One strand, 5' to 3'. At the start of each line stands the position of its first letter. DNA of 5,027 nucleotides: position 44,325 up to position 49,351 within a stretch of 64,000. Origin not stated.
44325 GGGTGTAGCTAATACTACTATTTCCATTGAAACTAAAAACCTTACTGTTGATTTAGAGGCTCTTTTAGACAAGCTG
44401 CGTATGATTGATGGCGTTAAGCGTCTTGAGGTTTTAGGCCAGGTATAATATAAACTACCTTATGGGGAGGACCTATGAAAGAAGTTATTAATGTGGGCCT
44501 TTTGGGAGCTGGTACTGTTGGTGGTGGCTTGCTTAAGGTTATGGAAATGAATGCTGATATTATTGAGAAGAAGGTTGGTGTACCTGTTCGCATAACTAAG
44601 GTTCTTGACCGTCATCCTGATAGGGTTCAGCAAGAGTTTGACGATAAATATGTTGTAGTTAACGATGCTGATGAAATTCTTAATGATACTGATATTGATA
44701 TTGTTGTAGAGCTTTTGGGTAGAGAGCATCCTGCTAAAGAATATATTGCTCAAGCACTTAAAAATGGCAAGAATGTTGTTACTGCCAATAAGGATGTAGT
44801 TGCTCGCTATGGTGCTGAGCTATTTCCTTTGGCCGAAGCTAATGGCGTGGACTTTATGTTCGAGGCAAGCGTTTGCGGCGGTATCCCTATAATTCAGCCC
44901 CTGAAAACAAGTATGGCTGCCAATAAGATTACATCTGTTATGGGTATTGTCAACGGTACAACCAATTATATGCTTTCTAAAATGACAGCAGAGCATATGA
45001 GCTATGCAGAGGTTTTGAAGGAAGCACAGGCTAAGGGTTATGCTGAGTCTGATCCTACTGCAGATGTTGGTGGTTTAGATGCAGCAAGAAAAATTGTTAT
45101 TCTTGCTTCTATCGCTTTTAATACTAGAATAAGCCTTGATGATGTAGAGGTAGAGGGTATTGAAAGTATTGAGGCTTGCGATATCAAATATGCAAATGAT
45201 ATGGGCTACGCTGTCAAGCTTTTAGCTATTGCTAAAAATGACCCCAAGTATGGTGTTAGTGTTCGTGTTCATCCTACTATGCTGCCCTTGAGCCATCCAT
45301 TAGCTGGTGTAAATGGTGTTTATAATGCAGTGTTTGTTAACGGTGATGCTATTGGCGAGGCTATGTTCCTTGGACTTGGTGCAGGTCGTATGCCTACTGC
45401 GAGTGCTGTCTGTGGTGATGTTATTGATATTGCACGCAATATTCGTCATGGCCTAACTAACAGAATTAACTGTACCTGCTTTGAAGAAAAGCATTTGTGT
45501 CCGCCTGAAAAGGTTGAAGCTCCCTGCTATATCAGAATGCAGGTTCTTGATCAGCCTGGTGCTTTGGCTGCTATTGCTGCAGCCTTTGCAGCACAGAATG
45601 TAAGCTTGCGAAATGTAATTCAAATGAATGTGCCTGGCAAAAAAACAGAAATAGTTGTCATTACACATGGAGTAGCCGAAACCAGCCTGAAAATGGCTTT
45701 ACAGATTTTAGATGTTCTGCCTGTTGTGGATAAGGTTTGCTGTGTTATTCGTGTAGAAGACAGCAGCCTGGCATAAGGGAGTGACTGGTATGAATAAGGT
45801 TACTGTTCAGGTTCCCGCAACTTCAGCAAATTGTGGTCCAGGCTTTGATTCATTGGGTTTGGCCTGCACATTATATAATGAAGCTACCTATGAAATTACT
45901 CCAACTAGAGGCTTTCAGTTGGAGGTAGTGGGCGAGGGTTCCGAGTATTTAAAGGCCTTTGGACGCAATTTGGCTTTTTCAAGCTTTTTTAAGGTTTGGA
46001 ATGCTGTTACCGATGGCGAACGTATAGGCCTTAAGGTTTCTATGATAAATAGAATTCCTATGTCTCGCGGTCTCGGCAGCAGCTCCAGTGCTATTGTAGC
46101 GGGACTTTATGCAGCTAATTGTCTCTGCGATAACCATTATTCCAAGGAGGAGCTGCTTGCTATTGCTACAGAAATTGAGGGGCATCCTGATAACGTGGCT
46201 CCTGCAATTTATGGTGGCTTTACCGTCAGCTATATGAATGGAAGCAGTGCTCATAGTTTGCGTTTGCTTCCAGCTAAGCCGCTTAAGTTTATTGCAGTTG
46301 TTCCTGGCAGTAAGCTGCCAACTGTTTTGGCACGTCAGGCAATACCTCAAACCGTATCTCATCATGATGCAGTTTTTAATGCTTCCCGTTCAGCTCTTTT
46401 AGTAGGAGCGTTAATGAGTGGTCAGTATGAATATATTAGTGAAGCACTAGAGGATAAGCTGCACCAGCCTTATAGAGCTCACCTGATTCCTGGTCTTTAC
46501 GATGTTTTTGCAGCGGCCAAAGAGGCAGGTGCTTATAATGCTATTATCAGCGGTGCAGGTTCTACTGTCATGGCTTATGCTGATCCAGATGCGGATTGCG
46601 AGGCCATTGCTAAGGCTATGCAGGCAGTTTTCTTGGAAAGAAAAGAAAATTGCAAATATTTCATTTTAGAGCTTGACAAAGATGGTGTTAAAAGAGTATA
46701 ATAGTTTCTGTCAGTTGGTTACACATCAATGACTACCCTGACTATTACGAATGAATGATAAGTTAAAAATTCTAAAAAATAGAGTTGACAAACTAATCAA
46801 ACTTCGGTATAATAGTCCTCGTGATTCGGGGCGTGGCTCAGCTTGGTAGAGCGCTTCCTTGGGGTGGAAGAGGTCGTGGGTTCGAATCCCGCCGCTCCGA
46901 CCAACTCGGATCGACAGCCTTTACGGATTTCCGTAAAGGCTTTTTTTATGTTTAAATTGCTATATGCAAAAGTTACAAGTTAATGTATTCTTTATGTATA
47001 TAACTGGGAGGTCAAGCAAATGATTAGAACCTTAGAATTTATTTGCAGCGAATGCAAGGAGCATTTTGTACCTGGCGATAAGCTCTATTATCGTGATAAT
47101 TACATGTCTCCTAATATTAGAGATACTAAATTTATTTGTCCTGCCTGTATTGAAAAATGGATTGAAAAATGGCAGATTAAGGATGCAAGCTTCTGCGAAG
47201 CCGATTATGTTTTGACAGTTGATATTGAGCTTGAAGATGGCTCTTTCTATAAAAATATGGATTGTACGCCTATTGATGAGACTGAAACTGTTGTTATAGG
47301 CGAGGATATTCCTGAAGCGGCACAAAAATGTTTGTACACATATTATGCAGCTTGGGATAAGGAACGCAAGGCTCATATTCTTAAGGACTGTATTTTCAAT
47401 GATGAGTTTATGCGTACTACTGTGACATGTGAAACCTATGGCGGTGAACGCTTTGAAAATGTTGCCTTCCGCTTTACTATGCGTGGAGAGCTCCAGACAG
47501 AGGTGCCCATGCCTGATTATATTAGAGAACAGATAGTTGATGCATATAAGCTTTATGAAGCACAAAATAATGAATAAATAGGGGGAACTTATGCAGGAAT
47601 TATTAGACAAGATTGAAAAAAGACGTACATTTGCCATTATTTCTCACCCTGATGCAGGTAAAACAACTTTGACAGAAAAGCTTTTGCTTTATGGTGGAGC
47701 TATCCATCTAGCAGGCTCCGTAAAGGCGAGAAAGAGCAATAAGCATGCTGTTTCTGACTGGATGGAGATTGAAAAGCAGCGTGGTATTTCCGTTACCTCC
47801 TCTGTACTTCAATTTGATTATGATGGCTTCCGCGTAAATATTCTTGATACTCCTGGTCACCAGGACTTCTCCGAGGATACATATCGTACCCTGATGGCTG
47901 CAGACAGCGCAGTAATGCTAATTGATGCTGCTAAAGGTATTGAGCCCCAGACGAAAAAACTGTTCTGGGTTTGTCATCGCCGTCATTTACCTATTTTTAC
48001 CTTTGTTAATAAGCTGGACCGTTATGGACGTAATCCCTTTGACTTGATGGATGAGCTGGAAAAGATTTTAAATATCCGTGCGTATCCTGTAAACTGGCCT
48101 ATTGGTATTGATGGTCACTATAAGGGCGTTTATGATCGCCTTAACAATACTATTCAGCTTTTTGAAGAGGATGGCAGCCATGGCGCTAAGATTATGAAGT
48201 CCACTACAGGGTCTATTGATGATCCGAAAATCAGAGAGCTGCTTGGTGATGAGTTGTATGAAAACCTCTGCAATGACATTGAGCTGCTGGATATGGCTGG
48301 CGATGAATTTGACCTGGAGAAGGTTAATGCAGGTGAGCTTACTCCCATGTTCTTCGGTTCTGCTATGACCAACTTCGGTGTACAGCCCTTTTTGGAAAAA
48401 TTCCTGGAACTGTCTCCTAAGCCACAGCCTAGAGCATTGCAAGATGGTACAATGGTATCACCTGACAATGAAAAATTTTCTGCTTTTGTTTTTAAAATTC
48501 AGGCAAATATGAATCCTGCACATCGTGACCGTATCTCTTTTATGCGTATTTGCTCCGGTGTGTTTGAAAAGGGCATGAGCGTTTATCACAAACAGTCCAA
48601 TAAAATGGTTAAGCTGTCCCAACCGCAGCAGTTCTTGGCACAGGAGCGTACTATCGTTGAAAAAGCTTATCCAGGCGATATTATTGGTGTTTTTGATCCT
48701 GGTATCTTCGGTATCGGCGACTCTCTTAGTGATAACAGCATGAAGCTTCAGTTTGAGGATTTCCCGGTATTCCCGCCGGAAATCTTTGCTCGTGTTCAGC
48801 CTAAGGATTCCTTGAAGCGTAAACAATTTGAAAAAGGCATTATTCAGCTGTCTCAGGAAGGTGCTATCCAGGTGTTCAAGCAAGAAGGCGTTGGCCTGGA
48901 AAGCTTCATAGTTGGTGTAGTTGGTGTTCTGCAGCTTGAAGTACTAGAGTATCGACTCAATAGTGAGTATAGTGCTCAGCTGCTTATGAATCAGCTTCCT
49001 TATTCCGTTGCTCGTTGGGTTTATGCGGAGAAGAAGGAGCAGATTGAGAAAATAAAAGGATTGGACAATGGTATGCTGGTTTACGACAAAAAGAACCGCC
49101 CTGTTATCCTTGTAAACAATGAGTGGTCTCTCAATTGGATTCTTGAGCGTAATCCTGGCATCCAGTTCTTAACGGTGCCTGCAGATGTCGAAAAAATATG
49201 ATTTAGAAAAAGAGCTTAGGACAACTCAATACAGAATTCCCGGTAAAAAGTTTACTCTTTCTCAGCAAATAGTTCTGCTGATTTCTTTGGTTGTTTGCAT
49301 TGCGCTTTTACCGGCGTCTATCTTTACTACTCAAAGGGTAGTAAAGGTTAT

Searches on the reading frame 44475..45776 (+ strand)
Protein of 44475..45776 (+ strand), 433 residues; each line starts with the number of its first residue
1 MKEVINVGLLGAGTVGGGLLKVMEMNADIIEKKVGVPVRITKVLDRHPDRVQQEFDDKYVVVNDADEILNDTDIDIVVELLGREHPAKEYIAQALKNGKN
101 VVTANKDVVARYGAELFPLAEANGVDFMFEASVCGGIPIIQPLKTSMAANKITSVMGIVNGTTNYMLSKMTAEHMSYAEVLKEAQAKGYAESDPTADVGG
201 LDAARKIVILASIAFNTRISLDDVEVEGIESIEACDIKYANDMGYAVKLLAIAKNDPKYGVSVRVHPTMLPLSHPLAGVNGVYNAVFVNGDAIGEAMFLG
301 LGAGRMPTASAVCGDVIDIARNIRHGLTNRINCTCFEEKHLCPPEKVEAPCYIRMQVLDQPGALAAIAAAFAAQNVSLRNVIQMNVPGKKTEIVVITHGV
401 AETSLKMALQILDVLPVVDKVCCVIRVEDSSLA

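Call 63: search_protein_families(library=pfam, proteins=[window:44475-45776:+], max_evalue=0.000001)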
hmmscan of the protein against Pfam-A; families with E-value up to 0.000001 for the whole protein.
window:44475-45776:+ (433 aa): 3 families
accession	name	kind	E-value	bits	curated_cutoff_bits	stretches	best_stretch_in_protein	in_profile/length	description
PF00742.24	Homoserine_dh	-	7.8e-68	228.1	22.9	1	138-317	1-173/173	Homoserine dehydrogenase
PF03447.22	NAD_binding_3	-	1.9e-19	70.9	24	1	11-130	1-116/116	Homoserine dehydrogenase, NAD binding domain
PF01842.31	ACT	-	6.4e-08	32.7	27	1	352-413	2-62/66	ACT domain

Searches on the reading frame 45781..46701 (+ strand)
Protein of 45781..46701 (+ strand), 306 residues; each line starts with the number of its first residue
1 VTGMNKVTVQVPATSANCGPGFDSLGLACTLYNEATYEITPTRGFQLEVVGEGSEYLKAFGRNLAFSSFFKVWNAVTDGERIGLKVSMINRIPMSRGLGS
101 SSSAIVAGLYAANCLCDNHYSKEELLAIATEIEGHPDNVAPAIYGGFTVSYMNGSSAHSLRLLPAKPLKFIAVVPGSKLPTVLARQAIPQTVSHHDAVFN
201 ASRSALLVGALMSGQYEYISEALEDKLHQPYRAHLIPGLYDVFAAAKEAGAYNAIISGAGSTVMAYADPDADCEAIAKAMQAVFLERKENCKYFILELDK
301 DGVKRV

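Call 63: search_protein_families(library=pfam, proteins=[window:45781-46701:+], max_evalue=0.000001)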
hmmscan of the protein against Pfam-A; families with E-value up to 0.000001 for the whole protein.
window:45781-46701:+ (306 aa): 2 families
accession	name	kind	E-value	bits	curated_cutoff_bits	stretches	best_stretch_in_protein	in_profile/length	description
PF00288.32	GHMP_kinases_N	-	4.2e-19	69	22.3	1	72-146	6-87/87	GHMP kinases N terminal domain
PF08544.19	GHMP_kinases_C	-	1.2e-09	38.8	21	1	210-284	4-83/85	GHMP kinases C terminal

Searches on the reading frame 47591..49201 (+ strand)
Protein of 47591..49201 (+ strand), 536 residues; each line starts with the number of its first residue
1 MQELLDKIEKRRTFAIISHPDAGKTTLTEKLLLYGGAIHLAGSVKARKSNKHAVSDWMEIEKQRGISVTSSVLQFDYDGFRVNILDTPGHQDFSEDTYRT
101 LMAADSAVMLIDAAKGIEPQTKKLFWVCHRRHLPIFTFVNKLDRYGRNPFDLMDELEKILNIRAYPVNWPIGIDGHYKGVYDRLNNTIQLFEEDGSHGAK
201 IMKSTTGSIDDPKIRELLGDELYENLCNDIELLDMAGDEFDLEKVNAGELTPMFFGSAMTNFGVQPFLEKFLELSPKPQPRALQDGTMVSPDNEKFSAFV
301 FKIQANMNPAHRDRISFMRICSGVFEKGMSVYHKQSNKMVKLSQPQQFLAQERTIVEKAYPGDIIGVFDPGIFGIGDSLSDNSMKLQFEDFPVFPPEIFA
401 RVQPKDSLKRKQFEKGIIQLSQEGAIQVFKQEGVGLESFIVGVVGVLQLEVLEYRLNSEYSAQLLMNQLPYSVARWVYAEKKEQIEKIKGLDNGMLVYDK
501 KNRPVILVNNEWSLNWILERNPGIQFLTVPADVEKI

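Call 63: search_protein_families(library=pfam, proteins=[window:47591-49201:+], max_evalue=0.000001)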
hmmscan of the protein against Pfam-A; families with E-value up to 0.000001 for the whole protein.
window:47591-49201:+ (536 aa): 3 families
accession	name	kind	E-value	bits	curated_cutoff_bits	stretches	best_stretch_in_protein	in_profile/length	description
PF00009.33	GTP_EFTU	-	7.9e-51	172.8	26.5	1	10-276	2-187/188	Elongation factor Tu GTP binding domain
PF16658.11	RF3_C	-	1.1e-45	155.2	40.1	1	388-517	1-131/132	Class II release factor RF3, C-terminal domain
PF22042.2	EF-G_D2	-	1.6e-24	86.2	27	1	295-381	1-83/84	Elongation factor G domain 2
